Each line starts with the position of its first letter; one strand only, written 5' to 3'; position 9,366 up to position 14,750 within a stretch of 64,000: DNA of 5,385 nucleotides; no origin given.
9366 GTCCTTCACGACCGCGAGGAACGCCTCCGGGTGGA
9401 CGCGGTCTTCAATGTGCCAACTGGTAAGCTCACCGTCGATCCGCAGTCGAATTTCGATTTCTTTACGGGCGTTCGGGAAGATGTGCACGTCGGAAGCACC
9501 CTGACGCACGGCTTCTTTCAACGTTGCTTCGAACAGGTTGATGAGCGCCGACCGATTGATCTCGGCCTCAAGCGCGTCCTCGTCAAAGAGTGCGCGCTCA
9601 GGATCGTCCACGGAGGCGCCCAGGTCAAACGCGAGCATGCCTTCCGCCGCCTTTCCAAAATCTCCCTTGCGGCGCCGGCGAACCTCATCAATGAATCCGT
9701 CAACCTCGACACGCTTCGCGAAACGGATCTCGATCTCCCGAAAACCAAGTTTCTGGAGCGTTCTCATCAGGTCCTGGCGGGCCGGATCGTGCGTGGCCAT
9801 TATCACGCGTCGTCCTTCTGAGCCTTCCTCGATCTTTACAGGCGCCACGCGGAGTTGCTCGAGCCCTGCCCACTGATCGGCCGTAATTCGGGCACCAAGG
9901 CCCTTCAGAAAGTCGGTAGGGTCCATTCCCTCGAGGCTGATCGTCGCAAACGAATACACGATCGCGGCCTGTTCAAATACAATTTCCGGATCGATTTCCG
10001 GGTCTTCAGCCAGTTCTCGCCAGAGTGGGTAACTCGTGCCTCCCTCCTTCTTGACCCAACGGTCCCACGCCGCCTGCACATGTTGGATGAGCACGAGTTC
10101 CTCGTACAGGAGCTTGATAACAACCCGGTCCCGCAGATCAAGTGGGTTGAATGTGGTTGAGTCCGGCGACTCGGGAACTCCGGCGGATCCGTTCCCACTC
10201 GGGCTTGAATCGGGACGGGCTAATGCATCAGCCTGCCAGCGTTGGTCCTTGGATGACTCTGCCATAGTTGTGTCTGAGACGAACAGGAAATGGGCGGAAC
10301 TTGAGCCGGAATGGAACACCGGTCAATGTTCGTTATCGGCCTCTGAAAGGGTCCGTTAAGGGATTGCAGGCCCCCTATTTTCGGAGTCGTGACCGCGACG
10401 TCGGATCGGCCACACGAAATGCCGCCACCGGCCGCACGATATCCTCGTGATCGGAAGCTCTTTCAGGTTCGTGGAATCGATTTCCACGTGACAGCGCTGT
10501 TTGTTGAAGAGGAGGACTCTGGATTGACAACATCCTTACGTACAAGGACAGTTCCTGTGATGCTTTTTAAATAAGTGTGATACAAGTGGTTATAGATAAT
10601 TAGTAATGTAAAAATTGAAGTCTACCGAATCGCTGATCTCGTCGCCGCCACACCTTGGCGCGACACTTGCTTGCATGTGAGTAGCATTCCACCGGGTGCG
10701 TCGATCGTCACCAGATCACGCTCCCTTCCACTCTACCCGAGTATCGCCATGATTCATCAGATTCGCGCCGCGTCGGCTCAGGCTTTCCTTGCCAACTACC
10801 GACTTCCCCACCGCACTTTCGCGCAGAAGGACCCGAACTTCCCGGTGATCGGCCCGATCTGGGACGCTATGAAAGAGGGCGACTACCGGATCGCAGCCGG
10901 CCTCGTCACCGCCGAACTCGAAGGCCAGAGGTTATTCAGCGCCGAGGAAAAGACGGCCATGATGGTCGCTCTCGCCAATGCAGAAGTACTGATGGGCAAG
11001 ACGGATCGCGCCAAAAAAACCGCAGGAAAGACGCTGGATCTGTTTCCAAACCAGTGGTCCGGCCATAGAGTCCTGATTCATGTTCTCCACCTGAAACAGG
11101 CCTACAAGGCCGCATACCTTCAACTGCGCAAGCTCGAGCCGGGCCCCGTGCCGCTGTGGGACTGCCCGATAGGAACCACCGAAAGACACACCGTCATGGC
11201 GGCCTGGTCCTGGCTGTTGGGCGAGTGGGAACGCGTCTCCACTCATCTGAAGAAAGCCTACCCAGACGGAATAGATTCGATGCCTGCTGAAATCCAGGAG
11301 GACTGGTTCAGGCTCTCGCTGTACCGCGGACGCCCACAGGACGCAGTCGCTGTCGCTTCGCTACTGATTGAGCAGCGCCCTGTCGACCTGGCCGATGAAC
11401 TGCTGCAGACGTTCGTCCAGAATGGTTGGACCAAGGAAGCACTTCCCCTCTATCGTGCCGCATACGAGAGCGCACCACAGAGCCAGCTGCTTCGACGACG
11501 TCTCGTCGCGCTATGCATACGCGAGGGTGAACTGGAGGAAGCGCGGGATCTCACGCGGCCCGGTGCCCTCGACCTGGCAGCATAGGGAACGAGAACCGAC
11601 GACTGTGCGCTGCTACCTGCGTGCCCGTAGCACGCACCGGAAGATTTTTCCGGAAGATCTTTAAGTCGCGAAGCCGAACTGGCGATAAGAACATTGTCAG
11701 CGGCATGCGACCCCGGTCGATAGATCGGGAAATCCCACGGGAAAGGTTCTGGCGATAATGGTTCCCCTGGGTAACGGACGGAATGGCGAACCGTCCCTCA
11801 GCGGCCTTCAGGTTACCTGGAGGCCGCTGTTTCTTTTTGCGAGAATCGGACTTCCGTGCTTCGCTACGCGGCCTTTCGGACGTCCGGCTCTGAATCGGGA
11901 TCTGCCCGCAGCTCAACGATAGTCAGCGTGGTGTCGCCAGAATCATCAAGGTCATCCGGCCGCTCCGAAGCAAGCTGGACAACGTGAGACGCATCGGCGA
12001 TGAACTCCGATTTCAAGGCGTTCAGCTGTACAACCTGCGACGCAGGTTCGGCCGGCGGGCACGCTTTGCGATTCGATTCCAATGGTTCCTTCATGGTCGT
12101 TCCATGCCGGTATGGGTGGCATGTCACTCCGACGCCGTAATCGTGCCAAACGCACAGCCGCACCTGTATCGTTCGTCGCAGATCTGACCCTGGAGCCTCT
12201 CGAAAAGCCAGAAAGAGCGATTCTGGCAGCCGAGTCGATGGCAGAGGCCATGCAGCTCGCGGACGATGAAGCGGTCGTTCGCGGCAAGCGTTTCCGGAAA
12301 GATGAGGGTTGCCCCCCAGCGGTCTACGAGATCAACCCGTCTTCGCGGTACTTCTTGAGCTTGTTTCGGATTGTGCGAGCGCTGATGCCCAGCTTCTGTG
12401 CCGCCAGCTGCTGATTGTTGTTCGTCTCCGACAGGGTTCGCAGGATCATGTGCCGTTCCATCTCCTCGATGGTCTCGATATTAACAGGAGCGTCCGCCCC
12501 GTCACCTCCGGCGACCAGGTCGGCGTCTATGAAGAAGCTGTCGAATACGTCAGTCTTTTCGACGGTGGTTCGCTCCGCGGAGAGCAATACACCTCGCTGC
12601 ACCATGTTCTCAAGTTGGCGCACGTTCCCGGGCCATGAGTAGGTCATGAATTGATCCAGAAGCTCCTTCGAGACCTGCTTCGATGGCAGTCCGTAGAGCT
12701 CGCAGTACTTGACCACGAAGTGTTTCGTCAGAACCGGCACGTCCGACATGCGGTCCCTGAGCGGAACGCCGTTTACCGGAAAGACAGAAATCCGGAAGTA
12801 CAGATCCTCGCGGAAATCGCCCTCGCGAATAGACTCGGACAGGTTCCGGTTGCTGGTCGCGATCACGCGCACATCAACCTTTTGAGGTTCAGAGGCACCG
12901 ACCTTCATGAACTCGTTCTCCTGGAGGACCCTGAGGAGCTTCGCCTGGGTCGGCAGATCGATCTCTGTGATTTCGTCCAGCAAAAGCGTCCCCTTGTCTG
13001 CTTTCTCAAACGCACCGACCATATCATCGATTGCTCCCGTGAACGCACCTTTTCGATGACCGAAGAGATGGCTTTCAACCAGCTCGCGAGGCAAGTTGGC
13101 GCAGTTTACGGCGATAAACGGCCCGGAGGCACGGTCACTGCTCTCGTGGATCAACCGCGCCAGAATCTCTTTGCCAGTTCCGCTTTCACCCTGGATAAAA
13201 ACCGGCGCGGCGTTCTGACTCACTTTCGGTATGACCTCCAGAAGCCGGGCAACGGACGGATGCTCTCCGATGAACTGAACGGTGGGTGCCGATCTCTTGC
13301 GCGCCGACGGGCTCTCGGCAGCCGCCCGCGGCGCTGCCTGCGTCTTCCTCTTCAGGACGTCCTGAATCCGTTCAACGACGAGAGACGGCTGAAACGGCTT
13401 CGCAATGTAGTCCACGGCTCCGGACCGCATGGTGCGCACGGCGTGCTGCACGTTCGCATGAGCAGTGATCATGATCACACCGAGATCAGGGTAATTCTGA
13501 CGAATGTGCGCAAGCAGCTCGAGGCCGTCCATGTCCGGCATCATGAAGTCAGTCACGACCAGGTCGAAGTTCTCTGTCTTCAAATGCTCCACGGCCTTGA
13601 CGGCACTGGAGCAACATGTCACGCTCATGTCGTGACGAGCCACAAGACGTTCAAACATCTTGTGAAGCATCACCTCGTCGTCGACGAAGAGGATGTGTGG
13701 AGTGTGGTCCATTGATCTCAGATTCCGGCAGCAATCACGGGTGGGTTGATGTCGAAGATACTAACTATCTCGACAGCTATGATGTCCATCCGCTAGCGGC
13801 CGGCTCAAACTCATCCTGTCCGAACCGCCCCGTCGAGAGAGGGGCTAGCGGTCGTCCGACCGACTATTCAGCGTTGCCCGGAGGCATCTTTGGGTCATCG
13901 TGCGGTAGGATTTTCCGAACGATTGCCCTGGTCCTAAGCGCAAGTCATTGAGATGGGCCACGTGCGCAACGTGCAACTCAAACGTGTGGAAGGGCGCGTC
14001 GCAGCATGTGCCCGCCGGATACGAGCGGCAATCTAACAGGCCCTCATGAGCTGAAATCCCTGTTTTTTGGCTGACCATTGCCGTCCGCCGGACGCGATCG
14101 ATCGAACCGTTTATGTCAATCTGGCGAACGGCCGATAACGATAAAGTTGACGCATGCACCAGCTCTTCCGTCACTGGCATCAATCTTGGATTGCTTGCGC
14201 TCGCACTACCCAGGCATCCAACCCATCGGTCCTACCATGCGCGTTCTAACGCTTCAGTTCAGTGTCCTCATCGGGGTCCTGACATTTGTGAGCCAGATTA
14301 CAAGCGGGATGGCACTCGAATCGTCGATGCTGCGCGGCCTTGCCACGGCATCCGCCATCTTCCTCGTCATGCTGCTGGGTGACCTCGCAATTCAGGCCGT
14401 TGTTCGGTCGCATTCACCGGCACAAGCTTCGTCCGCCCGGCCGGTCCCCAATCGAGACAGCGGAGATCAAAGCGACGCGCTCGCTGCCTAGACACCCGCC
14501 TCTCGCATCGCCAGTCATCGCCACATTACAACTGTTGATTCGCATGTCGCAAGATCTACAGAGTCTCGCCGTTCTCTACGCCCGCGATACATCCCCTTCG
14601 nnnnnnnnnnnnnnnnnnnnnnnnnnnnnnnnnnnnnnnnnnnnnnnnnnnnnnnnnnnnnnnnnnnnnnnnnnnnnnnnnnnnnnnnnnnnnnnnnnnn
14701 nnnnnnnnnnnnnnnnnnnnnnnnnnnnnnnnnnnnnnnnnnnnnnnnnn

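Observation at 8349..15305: Sigma-54 / sigma-28 regulatory island around an orphan PilB-like ATPase, with no pilus or flagellar structural genes in view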

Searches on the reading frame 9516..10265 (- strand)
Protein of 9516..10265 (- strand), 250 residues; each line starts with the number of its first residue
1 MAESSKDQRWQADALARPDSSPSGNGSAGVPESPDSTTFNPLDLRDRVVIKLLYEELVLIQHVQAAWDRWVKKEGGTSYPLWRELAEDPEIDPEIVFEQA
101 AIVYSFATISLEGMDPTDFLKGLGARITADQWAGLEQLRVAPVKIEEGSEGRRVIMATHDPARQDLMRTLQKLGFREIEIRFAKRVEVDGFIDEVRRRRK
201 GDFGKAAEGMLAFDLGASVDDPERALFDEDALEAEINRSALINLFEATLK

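Call 93: find_homologous_proteins(query=window:9516-10148:-, max_evalue=1e-10)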
Query window:9516-10148:- (211 aa): 1 proteins with E <= 1e-10 among 1247 candidates.
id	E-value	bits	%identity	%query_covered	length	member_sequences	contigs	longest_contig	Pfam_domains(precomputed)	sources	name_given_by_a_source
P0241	2.9e-33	134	38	99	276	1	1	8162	-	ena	-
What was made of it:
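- Tried and rejected: Protein search with the ATPase N-terminal 211 aa returned one truncated protein and gave no extra context (call 93).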

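Call 102: search_solved_structures(query=window:9516-10265:-, max_evalue=1, show_alignments=2)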
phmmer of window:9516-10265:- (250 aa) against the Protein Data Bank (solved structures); distinct sequences matched with E-value up to 1: 0.
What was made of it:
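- Tried and rejected: A PDB sequence search with the N-terminal 250 aa found nothing (call 102).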

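Call 108: predict_structure(alignment_id=A7)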
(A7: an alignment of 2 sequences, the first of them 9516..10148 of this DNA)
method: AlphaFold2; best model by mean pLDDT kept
length: 211 residues; sequences in the alignment: 2
mean_pLDDT: 67.8   pTM: 0.56
mean pLDDT of the five models: 67.8, 62.6, 58.3, 54.5, 49.7
residues with pLDDT >= 90: 2; 70-90: 122; 50-70: 33; < 50: 54
segments of 3 or more residues with pLDDT < 50: 1-3, 162-211
pLDDT, mean of each block of 10 residues (from residue 1): 61 81 85 74 84 85 66 58 76 88 78 81 81 87 80 74 41 35 35 41 38 34
secondary structure, 60 per line:
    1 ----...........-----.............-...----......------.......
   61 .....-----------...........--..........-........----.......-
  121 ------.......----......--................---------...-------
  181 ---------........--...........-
elements in order: H5-15 H21-33 H42-47 H54-65 H77-87 H90-99 E101-108 E113-119 H127-133 E138-143 H146-161 H190-197 H200-210

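Call 110: fold_search(model_id=the predicted structure, library=pdb)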
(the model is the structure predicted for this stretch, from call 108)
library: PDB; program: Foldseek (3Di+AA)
matches with E <= 10: 205; with E <= 0.001: 4
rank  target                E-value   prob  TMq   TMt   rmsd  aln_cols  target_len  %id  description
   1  5htl_B                2.1e-04  1.00  0.44  0.61   5.3       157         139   18  Structure of MshE with cdg (released 2016-10-05)
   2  7lko_A                5.9e-04  1.00  0.50  0.67   4.0       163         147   13  The PilB(N-terminal)-PilZ complex of the Type IV pilus from Xanthomonas citri (2.9 A) (released 2021-08-11)
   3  7lkm_B                8.8e-04  1.00  0.52  0.70   3.7       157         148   11  The PilB(N-terminal_P70S mutant)-PilZ complex of the Type IV pilus from Xanthomonas citri (released 2021-08-11)
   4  7lkn_A                9.3e-04  1.00  0.51  0.69   4.0       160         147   12  The PilB(N-terminal_P70S mutant)-PilZ complex (SeMet) (released 2021-08-11)
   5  7lkm_A                1.2e-03  1.00  0.50  0.66   4.1       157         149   11  The PilB(N-terminal_P70S mutant)-PilZ complex of the Type IV pilus from Xanthomonas citri (released 2021-08-11)
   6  5htl_A                1.2e-03  1.00  0.44  0.62   4.9       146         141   16  Structure of MshE with cdg (released 2016-10-05)
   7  2d28                  2.3e-03  1.00  0.42  0.58   5.7       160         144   15  Structure of the N-terminal domain of XpsE (crystal form P43212) (released 2005-09-20)
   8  9g1w_MODEL_1_A        4.9e-03  1.00  0.42  0.54   6.1       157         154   13  NMR solution structure of the Thermus thermophilus PilF-GSPIIA domain (released 2025-05-21)
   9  9glg_B                1.2e-02  1.00  0.41  0.57   5.5       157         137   16  X-ray structure of the Thermus thermophilus Q218E mutant of the PilF-GSPIIB domain in the c-di-GMP bound state (released 2025-06-25)
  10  2d27                  1.2e-02  0.99  0.35  0.48  13.9       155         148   19  Structure of the N-terminal domain of XpsE (crystal form I4122) (released 2005-09-20)
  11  8pfa_B                2.3e-02  0.99  0.40  0.55   5.7       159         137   15  X-ray structure of the Thermus thermophilus K167R mutant of the PilF-GSPIIB domain in the c-di-GMP bound state (released 2024-06-26)
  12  8pdk_B                5.2e-02  0.99  0.41  0.57   5.6       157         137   16  X-ray structure of the Thermus thermophilus PilF-GSPIIB domain in the c-di-GMP bound state (released 2024-06-26)
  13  3jc8_Ba               1.2e-01  0.99  0.26  0.13   2.6        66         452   24  Architectural model of the type IVa pilus machine in a piliated state (released 2016-03-16)
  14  2flo_B                2.6e-01  0.07  0.13  0.07  16.5       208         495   12  Crystal structure of exopolyphosphatase (PPX) from E. coli O157:H7 (released 2006-06-06)
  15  7pnt_a                3.1e-01  0.20  0.20  0.28  24.1       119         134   23  Assembly intermediate of mouse mitochondrial ribosome small subunit without mS37 in complex with RbfA and Tfb1m (released 2022-06-15)
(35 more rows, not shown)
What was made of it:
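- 8349..10265 (-): Type I PilB/GspE-family ATPase with an MshEN-fold N-domain. No partner genes are nearby. The N-domain model matches 5HTL and 7LKO (call 110).
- On MshEN c-di-GMP-binding N-domain: The AF2 model (pLDDT about 80 over residues 10-160 of the fragment) has 5HTL, 7LKO and 2D28 as best PDB matches (calls 108, 110).
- Checked: Residues about 40-200 fold as a normal MshEN/GSPII N-domain (calls 108, 110).
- Tried and rejected: The fold search did find matches (call 110).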

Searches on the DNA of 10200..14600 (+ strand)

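Call 42: search_rna_families(source=window, start=10200, end=14600, threshold=evalue, max_evalue=1, show_alignments=2)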
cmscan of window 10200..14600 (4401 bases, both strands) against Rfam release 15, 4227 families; matches with E-value up to 1: 0.
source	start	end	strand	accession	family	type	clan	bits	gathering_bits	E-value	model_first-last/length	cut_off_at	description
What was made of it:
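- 11696..11842 (+): Candidate small RNA of about 145 nt with three hairpins and an intrinsic terminator (stem 11799-11829 plus a T-tract). No Rfam match (call 42).
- On Known RNA families (Rfam 15): No match at E <= 1 across 10200-14600 (call 42).
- Tried and rejected: Rfam scan of 10200-14600: no match (call 42).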

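Call 73: build_rna_model(alignment_id=A4, structure=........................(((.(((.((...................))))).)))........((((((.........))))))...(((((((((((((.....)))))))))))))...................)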
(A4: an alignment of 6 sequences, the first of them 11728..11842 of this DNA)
Model R1 built from alignment A4 (6 sequences, 144 columns); structure: as given.
model positions 118; base pairs 27; branch points 2; effective number of sequences 2.02; information 0.59 bits per position. Calibrated on 0.2 Mb of random sequence (short: E-values are rough).
structure used (alignment columns):
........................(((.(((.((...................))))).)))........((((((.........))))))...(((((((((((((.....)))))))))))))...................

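Call 74: search_with_rna_model(model_id=R1, sources=[window, L001, L002, L005, L006, L066, L073, L081, L082, L083, L084, L085, L086, L087, L088, L100, L102, L003, L004, L008, L010, L012, L015, L017, L040, L041, L052, L068, L069, L074, L077], max_evalue=1, make_alignment=true, show_alignments=0)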
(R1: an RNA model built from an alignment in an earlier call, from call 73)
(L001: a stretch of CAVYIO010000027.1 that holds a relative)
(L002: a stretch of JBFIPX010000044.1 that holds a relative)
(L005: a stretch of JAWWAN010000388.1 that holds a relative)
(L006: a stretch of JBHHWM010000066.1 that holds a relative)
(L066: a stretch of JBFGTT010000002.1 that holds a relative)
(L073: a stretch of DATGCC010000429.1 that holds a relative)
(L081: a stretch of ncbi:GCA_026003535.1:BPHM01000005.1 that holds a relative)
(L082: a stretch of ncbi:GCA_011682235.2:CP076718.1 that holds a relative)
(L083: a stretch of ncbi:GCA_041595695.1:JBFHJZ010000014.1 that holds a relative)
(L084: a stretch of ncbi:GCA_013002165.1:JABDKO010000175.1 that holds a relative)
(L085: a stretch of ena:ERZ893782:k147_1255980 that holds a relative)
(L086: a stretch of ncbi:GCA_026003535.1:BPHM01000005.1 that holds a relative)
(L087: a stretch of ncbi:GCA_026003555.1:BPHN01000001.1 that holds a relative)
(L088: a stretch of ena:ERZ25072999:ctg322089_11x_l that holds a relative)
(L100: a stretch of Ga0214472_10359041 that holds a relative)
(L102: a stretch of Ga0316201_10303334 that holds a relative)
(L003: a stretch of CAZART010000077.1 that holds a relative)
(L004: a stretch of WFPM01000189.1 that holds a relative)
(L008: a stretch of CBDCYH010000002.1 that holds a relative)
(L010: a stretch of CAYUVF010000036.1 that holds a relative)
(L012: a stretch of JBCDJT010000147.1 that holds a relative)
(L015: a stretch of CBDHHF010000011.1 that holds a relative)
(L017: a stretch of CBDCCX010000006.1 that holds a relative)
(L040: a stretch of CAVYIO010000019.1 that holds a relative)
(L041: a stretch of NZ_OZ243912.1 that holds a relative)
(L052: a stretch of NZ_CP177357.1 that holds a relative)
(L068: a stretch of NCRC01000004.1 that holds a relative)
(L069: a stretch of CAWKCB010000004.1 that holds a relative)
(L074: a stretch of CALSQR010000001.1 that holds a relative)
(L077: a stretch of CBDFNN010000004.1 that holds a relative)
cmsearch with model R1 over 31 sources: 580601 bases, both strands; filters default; matches with E-value up to 1: 17.
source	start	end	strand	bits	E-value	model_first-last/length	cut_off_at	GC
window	11726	11842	+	128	3.8e-46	1-118/118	no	0.58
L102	492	608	+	128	3.8e-46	1-118/118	no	0.58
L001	8432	8548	-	127.4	6.3e-46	1-118/118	no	0.58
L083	10959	11073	+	102.6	2.1e-36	1-118/118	no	0.58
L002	377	494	-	100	2.2e-35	1-118/118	no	0.59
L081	20552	20671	+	85.7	6.4e-30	1-118/118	no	0.62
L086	15782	15901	-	85.7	6.4e-30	1-118/118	no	0.62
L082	20566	20685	+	85.3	9.7e-30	1-118/118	no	0.64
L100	1136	1260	+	84.6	1.7e-29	1-118/118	no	0.56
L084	10859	10938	+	15.7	0.0045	1-118/118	no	0.49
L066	16770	16885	-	13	0.05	1-118/118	no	0.71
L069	9816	9871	-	12.3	0.091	50-104/118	no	0.77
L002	439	539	+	11.8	0.15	1-118/118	no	0.6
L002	3854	3972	-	11.8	0.15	1-118/118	no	0.56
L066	1760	1857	-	11.5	0.2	1-118/118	no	0.72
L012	4480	4500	+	10.1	0.66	51-71/118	no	0.76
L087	9329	9470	+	9.7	0.98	1-118/118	no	0.58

Alignment A5: 17 matches aligned to the model, 233 columns, each read 5' to 3' on its own strand. Consensus structure (alignment columns), stored with it:
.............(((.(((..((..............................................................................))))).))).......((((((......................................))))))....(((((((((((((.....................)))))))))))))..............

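Call 75: search_with_rna_model(model_id=R1, sources=[window, L001, L002, L082, L081, L083, L100], max_evalue=1e-10, make_alignment=true, show_alignments=0)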
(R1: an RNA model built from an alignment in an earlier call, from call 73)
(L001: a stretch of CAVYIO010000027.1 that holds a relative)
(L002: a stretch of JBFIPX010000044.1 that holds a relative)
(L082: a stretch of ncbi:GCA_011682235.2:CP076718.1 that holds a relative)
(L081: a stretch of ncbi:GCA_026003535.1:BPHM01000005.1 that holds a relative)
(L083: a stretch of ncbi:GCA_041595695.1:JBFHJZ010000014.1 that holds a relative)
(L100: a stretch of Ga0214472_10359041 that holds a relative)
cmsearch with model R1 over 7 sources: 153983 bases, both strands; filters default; matches with E-value up to 1e-10: 7.
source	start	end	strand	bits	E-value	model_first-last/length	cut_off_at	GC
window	11726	11842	+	128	1e-46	1-118/118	no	0.58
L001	8432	8548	-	127.4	1.7e-46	1-118/118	no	0.58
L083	10959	11073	+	102.6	5.5e-37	1-118/118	no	0.58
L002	377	494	-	100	5.8e-36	1-118/118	no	0.59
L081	20552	20671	+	85.7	1.7e-30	1-118/118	no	0.62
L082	20566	20685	+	85.3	2.6e-30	1-118/118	no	0.64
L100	1136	1260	+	84.6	4.6e-30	1-118/118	no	0.56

Alignment A6: 7 matches aligned to the model, 128 columns, each read 5' to 3' on its own strand. Consensus structure (alignment columns), stored with it:
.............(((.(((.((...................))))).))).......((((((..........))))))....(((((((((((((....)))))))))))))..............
